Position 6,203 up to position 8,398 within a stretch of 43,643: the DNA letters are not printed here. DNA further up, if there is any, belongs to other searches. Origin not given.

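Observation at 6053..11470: Candidate undescribed defence operon: GHKL ATPase, two unknown proteins, a mini PD-(D/E)XK nuclease and a Cys-rich protein, next to an m5C methyltransferase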

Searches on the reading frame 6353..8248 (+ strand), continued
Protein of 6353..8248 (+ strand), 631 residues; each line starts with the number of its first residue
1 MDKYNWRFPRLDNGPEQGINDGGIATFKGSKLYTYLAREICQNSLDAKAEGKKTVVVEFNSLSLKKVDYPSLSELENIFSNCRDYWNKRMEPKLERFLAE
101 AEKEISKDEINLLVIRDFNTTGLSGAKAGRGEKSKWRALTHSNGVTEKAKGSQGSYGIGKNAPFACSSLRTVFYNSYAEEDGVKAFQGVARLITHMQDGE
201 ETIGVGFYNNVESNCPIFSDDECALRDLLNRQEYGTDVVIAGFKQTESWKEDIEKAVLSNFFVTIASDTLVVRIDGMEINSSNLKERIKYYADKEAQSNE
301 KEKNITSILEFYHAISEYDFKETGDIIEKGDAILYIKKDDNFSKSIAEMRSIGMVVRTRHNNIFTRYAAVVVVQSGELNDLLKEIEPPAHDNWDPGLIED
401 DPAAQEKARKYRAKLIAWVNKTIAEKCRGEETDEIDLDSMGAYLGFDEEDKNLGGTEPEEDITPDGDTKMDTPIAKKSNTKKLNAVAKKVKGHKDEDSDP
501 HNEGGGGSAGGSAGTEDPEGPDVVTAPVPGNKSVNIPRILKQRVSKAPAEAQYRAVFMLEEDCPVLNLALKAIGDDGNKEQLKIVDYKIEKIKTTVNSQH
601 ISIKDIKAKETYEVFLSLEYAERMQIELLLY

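Call 89: search_protein_families(library=pfam, proteins=[L027:13645-14109:+, L028:7338-8351:+, L039:13358-13774:+, L041:13677-14006:+, L008:11478-11720:+, L025:13704-15476:+, L051:4447-5403:+, L060:6545-6922:+, L062:13933-14460:+, L074:13571-14242:+], max_evalue=0.01)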
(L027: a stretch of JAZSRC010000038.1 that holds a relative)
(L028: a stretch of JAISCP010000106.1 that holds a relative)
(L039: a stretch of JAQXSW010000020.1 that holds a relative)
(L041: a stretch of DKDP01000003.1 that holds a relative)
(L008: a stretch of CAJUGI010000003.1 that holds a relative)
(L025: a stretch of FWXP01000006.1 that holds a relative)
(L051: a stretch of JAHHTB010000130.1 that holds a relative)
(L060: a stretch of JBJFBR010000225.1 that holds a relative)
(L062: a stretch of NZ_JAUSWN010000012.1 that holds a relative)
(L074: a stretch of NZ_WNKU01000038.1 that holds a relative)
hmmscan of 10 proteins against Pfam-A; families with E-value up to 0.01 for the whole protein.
L027:13645-14109:+ (155 aa): 0 families

L028:7338-8351:+ (338 aa): 1 family
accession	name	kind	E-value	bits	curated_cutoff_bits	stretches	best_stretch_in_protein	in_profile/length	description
PF13310.11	Virulence_RhuM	-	3.7e-107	357.7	33.7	1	63-307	1-249/252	Virulence protein RhuM family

L039:13358-13774:+ (139 aa): 0 families

L041:13677-14006:+ (110 aa): 0 families

L008:11478-11720:+ (81 aa): 0 families

L025:13704-15476:+ (591 aa): 6 families
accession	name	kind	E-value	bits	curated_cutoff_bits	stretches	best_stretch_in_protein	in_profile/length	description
PF09397.16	FtsK_gamma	-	1.7e-49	165.8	30.6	2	439-500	2-63/63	Ftsk gamma domain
PF17854.6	FtsK_alpha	-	8.6e-23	80.9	22.9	1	68-168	1-101/101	FtsK alpha domain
PF01580.24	FtsK_SpoIIIE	-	1.4e-17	64.3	24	1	188-300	15-131/221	FtsK/SpoIIIE family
PF03297.21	Ribosomal_S25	-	7.4e-05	23.4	28.8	0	510-572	29-91/101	S25 ribosomal protein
PF13412.12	HTH_24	-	0.0012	18.8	21.9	0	531-567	11-47/48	Winged helix-turn-helix DNA-binding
PF01047.28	MarR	-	0.0037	17.6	24.6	0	531-564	11-44/59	MarR family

L051:4447-5403:+ (319 aa): 1 family
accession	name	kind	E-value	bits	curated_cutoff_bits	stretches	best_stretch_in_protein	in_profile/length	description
PF04471.18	Mrr_cat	-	0.0021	18.6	21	1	229-313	4-77/115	Restriction endonuclease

L060:6545-6922:+ (126 aa): 0 families

L062:13933-14460:+ (176 aa): 11 families
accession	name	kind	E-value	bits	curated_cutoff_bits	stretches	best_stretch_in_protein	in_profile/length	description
PF13936.12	HTH_38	-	5.5e-06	26.5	27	1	5-47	2-44/44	Helix-turn-helix domain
PF25787.1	HTH_SB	-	2.4e-05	24.5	43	1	10-42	9-41/53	Sleeping Beauty transposase HTH domain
PF13384.12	HTH_23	-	4.3e-05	23.6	24.6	1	15-46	9-40/50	Homeodomain-like domain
PF08281.18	Sigma70_r4_2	-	0.0005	20.1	25.7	1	9-42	12-45/54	Sigma-70, region 4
PF24324.1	MYND_ZMYND11_ZMYD8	-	0.00083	19.7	27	0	90-105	17-32/35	ZMYND11/ZMYD8, MYND zinc finger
PF06056.18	Terminase_5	-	0.0014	19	20.3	1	12-50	2-40/58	Putative ATPase subunit of terminase (gpP-like)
PF13518.12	HTH_28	-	0.0016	18.9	25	1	15-53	4-42/52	Helix-turn-helix domain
PF04545.22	Sigma70_r4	-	0.0026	17.7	24.1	0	7-42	4-39/50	Sigma-70, region 4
PF12636.12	DUF3781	-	0.0041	17.4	27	0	20-62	8-49/72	Protein of unknown function (DUF3781)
PF04640.20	PLATZ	-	0.0064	17.5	25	0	65-97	50-78/79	PLATZ transcription factor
PF01160.23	Opiods_neuropep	-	0.0087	16.6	23.5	0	72-98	5-31/47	Vertebrate endogenous opioids neuropeptide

L074:13571-14242:+ (224 aa): 6 families
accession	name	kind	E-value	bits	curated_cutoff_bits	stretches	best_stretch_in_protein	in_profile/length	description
PF01555.25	N6_N4_Mtase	-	5e-37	128.4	26.7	1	30-217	1-220/221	DNA methylase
PF01170.24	UPF0020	-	3.5e-07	30.6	22.3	1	10-52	101-144/197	RMKL-like, methyltransferase domain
PF13847.12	Methyltransf_31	-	2.5e-05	24.5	27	0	13-109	58-135/145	Methyltransferase domain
PF08241.18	Methyltransf_11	-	0.00018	22.5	21.2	0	187-220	5-38/95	Methyltransferase domain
PF13649.12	Methyltransf_25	-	0.0011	20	27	0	187-220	6-41/97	Methyltransferase domain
PF09445.16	Methyltransf_15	-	0.0091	16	22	0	181-215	3-37/165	RNA cap guanine-N2 methyltransferase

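Call 90: search_protein_representatives(alignment_id=A1)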
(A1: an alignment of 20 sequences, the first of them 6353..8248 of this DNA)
Query: 20 sequences, 630 profile positions. Proteins with E-value up to 0.001 (for the whole library): 5253; up to 1e-10: 3212; up to 1e-30: 1775. The best 150 are listed.
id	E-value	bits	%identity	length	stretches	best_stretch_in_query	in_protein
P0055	0.0e+00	1034.3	-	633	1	1-630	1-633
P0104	8.0e-280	946.2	-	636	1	1-630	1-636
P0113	5.2e-256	867.6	-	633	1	1-630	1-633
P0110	9.7e-242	820.4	-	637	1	3-629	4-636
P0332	6.3e-234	794.6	-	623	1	4-630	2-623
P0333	8.3e-233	790.9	-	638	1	1-630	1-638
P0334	3.2e-201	686.6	-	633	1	3-626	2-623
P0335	9.7e-195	665.2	-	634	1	2-626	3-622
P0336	2.8e-180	617.4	-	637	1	3-629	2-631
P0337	4.0e-180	616.9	-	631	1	3-626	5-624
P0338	1.1e-177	608.9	-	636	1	4-629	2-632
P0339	1.5e-175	601.8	-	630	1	1-629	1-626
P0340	2.0e-173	594.8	-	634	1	1-629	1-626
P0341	3.8e-171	587.2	-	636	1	2-626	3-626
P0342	1.7e-168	578.5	-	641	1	1-629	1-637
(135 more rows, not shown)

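Call 92: search_protein_families(library=pfam, proteins=[L057:13905-16727:+, L057:16733-21457:+, L073:5571-7412:+, L073:16125-18650:+, L053:5145-8684:+, L053:14717-17920:-, L069:13542-14963:-, L056:14039-16633:-, L059:5088-7214:+, L088:8610-11297:+], max_evalue=0.0001)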
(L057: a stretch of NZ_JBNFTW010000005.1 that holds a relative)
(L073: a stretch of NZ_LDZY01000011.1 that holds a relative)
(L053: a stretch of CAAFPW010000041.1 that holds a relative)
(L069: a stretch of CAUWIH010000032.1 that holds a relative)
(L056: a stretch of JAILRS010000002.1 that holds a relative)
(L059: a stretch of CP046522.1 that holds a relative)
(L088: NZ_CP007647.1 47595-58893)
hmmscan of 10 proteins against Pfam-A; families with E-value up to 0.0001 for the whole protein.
L057:13905-16727:+ (941 aa): 4 families
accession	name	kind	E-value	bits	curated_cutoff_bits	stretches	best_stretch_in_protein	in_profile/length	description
PF00271.37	Helicase_C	-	5.4e-19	68.9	23.5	1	430-545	10-110/110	Helicase conserved C-terminal domain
PF00176.29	SNF2-rel_dom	-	2.4e-14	53.6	24.9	1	124-300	19-192/290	SNF2-related domain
PF00270.35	DEAD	-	1.9e-10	41.1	26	1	123-272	15-161/167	DEAD/DEAH box helicase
PF04851.21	ResIII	-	9.3e-10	39.1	22.5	1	120-272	21-163/164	Type III restriction enzyme, res subunit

L057:16733-21457:+ (1575 aa): 3 families
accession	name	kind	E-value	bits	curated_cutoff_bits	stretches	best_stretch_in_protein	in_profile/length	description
PF07669.17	Eco57I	-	1.7e-17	64.5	25.3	1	916-966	48-94/171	Eco57I restriction-modification methylase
PF02384.22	N6_Mtase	-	2.2e-07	31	20.4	0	524-648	13-102/311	N-6 DNA Methylase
PF20473.4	MmeI_Mtase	-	1.1e-05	25.3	27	0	563-646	15-85/259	MmeI, DNA-methyltransferase domain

L073:5571-7412:+ (614 aa): 0 families

L073:16125-18650:+ (842 aa): 2 families
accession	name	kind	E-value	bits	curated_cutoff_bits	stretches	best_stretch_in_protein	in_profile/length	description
PF09823.15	DUF2357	-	2.2e-70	237.2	23.3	1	165-416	1-251/251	Domain of unknown function (DUF2357)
PF04411.18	PDDEXK_7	-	3.3e-48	164.3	22.1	1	439-599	1-163/164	PD-(D/E)XK nuclease superfamily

L053:5145-8684:+ (1180 aa): 4 families
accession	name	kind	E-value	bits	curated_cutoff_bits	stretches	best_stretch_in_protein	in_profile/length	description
PF07669.17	Eco57I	-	3.4e-37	128.6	25.3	1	615-888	1-171/171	Eco57I restriction-modification methylase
PF12950.13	TaqI_C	-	2.8e-12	47.4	26.5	1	1004-1126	9-118/118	TaqI-like C-terminal specificity domain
PF20473.4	MmeI_Mtase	-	8.6e-05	22.3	27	0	542-636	16-84/259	MmeI, DNA-methyltransferase domain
PF01170.24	UPF0020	-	8.8e-05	22.7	22.3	0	548-633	31-95/197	RMKL-like, methyltransferase domain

L053:14717-17920:- (1067 aa): 10 families
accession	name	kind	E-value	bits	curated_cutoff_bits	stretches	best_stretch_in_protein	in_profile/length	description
PF02786.22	CPSase_L_D2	-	6.4e-120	398.8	19.8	2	126-331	1-210/211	Carbamoyl-phosphate synthase L chain, ATP binding domain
PF25596.1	CPSase_L_D1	-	1.1e-99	328.9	27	2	5-122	2-117/118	Carbamoyl phosphate synthase preATP-grasp domain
PF02787.25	CPSase_L_D3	-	3.1e-24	85.2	26.6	1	422-499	3-79/80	Carbamoyl-phosphate synthetase large chain, oligomerisation domain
PF02142.27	MGS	-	3.5e-22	78.8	24.1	1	952-1038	2-94/94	MGS-like domain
PF07478.18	Dala_Dala_lig_C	-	3.4e-19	69.6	24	2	696-836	30-174/204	D-ala D-ala ligase C-terminus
PF02222.28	ATP-grasp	-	2e-15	57.3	27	2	134-302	3-164/179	ATP-grasp domain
PF15632.11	ATPgrasp_Ter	-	2e-14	53.9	29.1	1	741-865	3-112/131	ATP-grasp in the biosynthetic pathway with Ter operon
PF02655.19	ATP-grasp_3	-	1.1e-13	52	23.2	1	671-837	7-156/160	ATP-grasp domain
PF01071.24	GARS_A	-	3.6e-08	33.9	27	1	672-837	7-188/194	Phosphoribosylglycinamide synthetase, ATP-grasp (A) domain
PF13535.11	ATP-grasp_4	-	6.1e-06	26.4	27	0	703-838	3-152/160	ATP-grasp domain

L069:13542-14963:- (473 aa): 2 families
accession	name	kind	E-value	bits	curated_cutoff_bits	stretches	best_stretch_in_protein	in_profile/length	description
PF00206.25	Lyase_1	-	3.5e-80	270.2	27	1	7-301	1-312/312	Lyase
PF14698.11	ASL_C2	-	4.7e-31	107.5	27.3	1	364-432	1-69/69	Argininosuccinate lyase C-terminal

L056:14039-16633:- (864 aa): 0 families

L059:5088-7214:+ (709 aa): 3 families
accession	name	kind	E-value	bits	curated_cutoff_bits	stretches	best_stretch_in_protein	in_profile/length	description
PF01935.23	DUF87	-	2.8e-16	60.7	23.2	1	393-471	3-69/220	Helicase HerA, central domain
PF01580.24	FtsK_SpoIIIE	-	1.4e-06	28.4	24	1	410-510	39-140/221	FtsK/SpoIIIE family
PF10412.15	TrwB_AAD_bind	-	6.6e-06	25.7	20.5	1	412-459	15-61/387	Type IV secretion-system coupling protein DNA-binding domain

L088:8610-11297:+ (896 aa): 7 families
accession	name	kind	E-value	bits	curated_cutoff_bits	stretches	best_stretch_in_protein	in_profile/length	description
PF20473.4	MmeI_Mtase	-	5e-99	331.1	27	1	318-578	1-258/259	MmeI, DNA-methyltransferase domain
PF20466.3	MmeI_TRD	-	5.2e-68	228.9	27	1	597-812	3-207/207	MmeI, target recognition domain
PF20465.4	MmeI_hel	-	5.3e-25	88.4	27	1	166-242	1-75/75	MmeI, helicase spacer domain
PF20464.3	MmeI_N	-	1.7e-22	81.1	27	1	3-159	3-181/181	MmeI, N-terminal domain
PF20467.3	MmeI_C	-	8e-16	58.5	27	1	815-895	4-78/83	MmeI, C-terminal domain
PF07669.17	Eco57I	-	5.4e-10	40.1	25.3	1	386-528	2-147/171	Eco57I restriction-modification methylase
PF02384.22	N6_Mtase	-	6.1e-07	29.5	20.4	1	330-583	40-248/311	N-6 DNA Methylase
